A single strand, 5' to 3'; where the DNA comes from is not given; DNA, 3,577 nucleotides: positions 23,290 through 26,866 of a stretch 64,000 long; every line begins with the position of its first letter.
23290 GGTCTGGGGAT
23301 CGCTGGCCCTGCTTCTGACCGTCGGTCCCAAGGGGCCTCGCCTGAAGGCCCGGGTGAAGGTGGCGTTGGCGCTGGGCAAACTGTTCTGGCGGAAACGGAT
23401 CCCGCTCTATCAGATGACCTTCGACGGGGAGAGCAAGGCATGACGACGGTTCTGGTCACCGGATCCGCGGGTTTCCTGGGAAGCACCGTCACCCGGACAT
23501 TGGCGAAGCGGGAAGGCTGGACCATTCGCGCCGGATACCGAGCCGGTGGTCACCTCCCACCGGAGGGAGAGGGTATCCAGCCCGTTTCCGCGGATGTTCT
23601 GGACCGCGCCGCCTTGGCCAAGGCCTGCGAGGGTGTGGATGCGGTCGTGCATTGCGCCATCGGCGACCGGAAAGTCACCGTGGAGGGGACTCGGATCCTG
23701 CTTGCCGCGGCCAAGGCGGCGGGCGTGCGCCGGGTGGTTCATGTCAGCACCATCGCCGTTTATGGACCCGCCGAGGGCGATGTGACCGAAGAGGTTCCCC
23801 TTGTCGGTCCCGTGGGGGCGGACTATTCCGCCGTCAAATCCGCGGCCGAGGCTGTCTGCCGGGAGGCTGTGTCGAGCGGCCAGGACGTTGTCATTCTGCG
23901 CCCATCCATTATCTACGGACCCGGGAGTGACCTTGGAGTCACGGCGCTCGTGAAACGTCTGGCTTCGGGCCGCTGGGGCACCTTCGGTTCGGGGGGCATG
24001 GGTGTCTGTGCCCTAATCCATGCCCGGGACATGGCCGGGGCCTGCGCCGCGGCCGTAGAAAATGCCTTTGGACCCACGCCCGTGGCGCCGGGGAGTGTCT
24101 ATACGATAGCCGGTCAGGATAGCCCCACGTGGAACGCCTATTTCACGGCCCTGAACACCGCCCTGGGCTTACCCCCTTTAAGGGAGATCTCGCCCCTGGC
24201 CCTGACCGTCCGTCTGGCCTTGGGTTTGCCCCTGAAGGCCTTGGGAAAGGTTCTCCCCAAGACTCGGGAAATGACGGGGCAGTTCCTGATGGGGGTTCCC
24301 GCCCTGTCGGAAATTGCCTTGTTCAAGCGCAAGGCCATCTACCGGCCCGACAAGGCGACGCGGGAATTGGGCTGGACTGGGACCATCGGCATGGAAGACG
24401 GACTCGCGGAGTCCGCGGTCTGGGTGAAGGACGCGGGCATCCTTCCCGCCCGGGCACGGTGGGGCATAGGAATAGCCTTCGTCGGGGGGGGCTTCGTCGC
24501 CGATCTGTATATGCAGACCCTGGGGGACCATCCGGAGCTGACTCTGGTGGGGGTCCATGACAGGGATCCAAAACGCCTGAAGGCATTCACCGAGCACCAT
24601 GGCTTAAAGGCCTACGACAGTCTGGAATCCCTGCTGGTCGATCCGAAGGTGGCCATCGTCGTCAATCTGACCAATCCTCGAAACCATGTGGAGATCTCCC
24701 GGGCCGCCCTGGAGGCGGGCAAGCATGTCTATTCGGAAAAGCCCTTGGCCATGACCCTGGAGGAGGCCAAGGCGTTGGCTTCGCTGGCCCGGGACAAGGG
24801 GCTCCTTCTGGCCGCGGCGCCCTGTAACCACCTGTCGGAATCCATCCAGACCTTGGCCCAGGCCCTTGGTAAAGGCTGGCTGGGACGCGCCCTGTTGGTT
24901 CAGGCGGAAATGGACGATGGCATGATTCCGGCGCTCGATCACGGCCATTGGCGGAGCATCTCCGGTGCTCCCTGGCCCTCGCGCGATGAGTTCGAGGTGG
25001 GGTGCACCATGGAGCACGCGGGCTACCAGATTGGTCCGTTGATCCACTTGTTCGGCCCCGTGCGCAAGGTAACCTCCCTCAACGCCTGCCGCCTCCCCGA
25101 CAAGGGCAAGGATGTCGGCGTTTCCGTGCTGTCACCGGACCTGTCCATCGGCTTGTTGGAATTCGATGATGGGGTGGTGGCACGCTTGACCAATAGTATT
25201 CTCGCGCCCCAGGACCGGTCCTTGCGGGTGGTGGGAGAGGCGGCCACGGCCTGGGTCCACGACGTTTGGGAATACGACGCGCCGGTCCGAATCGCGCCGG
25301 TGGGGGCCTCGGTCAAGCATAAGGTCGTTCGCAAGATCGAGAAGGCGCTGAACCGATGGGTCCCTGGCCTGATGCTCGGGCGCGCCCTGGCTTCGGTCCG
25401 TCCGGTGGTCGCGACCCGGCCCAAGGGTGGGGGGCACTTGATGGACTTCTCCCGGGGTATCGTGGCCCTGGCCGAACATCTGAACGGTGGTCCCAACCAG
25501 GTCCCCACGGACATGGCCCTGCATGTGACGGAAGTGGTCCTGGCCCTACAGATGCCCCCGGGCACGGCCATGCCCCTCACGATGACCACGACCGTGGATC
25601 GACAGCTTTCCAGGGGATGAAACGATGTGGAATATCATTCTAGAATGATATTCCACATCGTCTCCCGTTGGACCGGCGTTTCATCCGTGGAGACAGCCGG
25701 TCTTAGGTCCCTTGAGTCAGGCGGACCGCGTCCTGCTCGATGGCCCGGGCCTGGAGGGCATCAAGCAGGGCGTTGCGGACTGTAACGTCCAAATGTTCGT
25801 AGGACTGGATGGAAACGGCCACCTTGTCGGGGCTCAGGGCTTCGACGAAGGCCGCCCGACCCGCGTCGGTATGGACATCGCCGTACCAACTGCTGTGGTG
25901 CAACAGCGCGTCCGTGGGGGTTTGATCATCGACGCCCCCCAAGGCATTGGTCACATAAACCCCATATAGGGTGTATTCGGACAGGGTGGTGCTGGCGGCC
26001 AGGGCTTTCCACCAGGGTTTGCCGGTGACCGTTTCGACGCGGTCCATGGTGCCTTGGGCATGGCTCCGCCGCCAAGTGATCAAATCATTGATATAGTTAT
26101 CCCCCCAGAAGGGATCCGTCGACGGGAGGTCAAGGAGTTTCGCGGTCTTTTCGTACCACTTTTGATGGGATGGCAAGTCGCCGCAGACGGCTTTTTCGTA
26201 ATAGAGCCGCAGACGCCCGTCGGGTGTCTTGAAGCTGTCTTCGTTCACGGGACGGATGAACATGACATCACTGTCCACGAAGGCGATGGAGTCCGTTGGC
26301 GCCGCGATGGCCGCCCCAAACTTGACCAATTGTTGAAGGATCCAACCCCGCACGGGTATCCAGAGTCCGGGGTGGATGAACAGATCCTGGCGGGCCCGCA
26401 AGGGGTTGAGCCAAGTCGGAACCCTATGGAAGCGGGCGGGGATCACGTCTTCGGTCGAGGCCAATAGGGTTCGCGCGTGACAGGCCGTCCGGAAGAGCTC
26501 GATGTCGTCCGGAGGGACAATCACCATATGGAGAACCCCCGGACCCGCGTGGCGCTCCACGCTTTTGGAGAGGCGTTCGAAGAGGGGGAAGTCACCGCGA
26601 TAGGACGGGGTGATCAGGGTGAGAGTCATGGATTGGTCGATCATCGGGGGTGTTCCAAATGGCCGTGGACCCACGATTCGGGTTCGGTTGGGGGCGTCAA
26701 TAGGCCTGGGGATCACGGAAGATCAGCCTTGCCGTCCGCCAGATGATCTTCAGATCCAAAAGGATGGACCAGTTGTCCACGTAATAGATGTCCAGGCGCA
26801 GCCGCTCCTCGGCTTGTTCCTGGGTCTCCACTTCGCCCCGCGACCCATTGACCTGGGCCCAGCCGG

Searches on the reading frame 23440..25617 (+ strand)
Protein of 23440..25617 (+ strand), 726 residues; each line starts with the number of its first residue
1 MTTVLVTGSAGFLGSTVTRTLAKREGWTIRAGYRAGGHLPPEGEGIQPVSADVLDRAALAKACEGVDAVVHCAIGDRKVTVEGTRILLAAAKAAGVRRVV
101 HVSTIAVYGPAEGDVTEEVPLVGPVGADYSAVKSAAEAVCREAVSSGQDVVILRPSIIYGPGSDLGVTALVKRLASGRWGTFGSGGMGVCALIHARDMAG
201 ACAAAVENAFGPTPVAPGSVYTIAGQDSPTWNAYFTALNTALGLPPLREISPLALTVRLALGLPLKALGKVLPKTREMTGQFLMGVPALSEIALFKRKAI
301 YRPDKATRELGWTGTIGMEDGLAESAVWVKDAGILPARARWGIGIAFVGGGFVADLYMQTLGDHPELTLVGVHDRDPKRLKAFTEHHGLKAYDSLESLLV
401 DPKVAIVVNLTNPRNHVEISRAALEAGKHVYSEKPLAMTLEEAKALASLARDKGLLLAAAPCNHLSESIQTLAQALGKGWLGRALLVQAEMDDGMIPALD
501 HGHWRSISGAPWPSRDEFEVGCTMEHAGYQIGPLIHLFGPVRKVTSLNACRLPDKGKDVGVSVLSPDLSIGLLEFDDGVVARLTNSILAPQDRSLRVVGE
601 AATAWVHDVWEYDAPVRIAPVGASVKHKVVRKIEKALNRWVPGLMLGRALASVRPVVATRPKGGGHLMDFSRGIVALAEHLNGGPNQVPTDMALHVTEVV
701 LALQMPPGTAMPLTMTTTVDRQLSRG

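Call 19: search_protein_families(library=pfam, proteins=[window:23440-25617:+], max_evalue=0.001)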
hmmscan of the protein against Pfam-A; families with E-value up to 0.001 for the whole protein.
window:23440-25617:+ (726 aa): 12 families
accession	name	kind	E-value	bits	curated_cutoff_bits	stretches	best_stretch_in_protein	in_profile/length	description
PF01370.27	Epimerase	-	3.2e-28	99.2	20.9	1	4-208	1-227/240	NAD dependent epimerase/dehydratase family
PF01408.29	GFO_IDH_MocA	-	4.5e-24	85.9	24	1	344-457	2-116/120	Oxidoreductase family, NAD-binding Rossmann fold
PF13460.12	NAD_binding_10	-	8.8e-22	78.3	27.2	1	8-159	1-147/184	NAD(P)H-binding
PF01073.25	3Beta_HSD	-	1.2e-19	70.8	22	1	5-231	1-255/280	3-beta hydroxysteroid dehydrogenase/isomerase family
PF07993.18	NAD_binding_4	-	5.5e-10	39.3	20.1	1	77-172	109-220/258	Male sterility protein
PF05368.20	NmrA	-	6.5e-10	39.5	27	1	3-103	4-106/298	NmrA-like family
PF22725.1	GFO_IDH_MocA_C3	-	1.5e-09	38.4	27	1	469-603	1-122/124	GFO/IDH/MocA C-terminal domain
PF04321.23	RmlD_sub_bind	-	7.4e-09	35.5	27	1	3-210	2-201/287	RmlD substrate binding domain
PF03435.24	Sacchrp_dh_NADP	-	7.6e-09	36.4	25.1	0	345-432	1-97/129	Saccharopine dehydrogenase NADP binding domain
PF16363.11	GDP_Man_Dehyd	-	8.1e-08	32.5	27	0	76-145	98-169/332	GDP-mannose 4,6 dehydratase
PF03447.22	NAD_binding_3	-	2.5e-06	28.6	24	1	349-454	1-110/116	Homoserine dehydrogenase, NAD binding domain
PF01113.26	DapB_N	-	0.00095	19.7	25.6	0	358-430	17-94/124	Dihydrodipicolinate reductase, N-terminus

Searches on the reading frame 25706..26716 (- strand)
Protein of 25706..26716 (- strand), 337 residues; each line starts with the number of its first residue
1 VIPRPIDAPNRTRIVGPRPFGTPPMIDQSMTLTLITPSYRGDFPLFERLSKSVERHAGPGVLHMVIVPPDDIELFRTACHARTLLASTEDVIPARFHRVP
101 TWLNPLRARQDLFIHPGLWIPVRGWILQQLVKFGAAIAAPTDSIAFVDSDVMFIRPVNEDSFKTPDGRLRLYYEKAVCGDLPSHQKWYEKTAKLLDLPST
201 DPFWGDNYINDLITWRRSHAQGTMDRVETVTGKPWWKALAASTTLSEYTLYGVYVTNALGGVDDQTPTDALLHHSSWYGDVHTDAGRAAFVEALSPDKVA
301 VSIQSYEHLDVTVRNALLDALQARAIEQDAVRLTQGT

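Call 19: search_protein_families(library=pfam, proteins=[window:25706-26716:-], max_evalue=0.001)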
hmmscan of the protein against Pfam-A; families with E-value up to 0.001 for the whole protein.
window:25706-26716:- (337 aa): 1 family
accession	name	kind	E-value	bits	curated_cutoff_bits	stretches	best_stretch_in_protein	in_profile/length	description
PF20102.4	DUF6492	-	6.6e-24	84.9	22.9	1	37-319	15-284/291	Family of unknown function (DUF6492)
